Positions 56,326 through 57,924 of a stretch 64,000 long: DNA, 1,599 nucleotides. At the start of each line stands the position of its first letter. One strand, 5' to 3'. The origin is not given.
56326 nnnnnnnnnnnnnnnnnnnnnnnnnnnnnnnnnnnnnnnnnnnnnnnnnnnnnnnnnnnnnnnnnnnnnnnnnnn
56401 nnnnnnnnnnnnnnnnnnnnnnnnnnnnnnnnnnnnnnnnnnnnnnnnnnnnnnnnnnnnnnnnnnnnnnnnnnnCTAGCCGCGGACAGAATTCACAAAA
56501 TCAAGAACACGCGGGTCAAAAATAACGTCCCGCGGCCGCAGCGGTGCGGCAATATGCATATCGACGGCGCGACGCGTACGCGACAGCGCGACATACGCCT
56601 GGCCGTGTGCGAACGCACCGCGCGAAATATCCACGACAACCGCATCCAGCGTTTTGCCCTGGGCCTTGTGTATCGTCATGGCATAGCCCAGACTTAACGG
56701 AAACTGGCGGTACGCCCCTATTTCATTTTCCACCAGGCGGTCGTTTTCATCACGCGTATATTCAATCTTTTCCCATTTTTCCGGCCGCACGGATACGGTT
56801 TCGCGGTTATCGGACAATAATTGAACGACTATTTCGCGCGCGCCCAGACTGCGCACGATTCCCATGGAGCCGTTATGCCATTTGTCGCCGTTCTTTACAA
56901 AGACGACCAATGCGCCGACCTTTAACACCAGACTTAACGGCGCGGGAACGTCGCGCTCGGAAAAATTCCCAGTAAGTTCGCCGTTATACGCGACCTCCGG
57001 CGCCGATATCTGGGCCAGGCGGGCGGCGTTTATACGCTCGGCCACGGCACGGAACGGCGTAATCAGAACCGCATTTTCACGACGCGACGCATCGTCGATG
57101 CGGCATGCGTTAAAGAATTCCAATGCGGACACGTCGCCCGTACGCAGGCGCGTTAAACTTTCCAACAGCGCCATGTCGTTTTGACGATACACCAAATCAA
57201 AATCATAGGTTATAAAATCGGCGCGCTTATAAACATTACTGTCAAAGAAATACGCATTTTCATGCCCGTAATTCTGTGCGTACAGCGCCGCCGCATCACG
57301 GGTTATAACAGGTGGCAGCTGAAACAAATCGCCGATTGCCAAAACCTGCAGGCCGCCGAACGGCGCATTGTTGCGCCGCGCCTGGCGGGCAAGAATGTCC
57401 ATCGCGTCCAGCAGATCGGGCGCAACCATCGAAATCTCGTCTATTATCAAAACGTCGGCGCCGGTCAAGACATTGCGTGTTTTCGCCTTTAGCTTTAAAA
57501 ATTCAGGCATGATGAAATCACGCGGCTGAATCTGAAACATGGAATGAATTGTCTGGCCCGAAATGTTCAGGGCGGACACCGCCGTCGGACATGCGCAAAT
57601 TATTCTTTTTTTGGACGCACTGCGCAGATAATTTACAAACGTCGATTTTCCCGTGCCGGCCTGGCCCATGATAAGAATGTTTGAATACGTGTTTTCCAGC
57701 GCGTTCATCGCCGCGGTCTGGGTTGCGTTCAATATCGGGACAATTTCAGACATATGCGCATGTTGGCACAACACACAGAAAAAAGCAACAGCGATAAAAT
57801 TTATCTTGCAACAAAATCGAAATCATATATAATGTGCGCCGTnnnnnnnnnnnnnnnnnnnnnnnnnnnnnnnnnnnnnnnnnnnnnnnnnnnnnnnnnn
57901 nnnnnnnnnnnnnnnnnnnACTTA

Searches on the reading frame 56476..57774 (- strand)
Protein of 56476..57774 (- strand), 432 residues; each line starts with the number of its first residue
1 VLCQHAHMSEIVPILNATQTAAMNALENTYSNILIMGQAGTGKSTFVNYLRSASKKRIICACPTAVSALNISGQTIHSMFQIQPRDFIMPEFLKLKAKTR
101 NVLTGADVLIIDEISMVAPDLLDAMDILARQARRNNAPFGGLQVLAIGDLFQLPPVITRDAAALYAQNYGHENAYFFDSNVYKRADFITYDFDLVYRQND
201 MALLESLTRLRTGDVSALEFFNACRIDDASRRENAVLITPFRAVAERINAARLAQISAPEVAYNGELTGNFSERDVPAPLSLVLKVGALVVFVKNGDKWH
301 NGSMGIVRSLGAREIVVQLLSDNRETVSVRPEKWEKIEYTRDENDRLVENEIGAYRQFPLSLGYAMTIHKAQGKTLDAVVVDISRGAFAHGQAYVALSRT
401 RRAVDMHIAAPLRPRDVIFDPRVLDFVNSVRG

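Call 21: search_protein_families(library=pfam, max_evalue=1, proteins=[window:56476-57774:-])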
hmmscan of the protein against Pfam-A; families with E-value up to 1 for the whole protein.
window:56476-57774:- (432 aa): 37 families (the best 25 are shown)
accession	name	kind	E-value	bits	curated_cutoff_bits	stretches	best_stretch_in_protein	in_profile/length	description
PF05970.20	PIF1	-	9.9e-23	81.3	25.9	1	19-159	6-158/223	PIF1-like helicase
PF13604.12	AAA_30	-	3.5e-14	53.4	27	1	15-166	2-141/191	AAA domain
PF13245.12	AAA_19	-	1.6e-12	48.1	25.1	1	27-156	8-132/134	AAA domain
PF02689.20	Herpes_Helicase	-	4.9e-09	35.2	27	2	355-413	722-782/808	Helicase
PF01443.25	Viral_helicase1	-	4.7e-06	27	21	2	33-124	1-78/228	Viral superfamily 1 RNA helicase core domain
PF13538.12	UvrD_C_2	-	4.9e-06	26.8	27.4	1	363-404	2-49/52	UvrD-like helicase C-terminal domain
PF13401.12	AAA_22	-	1.6e-05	25.6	27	1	30-131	5-110/130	AAA domain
PF13191.12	AAA_16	-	0.00014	22.8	32.6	1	27-65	21-63/167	AAA ATPase domain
PF07728.20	AAA_5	-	0.00023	21.6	22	1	32-128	1-89/139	AAA domain (dynein-related subfamily)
PF13479.12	AAA_24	-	0.00026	21.3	27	1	32-131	4-90/195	AAA domain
PF12775.13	AAA_7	-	0.00041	20.4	25.8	1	12-124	14-119/181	P-loop containing dynein motor region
PF03193.22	RsgA_GTPase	-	0.00091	19.5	30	1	14-56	88-132/174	RsgA GTPase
PF05049.19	IIGP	-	0.0025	17.4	24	1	21-52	26-57/375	Interferon-inducible GTPase (IIGP)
PF00004.35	AAA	-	0.0029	18.5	21.2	1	33-120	1-72/131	ATPase family associated with various cellular activities (AAA)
PF00158.32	Sigma54_activat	-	0.0066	16.6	20.2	1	21-57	13-49/168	Sigma-54 interaction domain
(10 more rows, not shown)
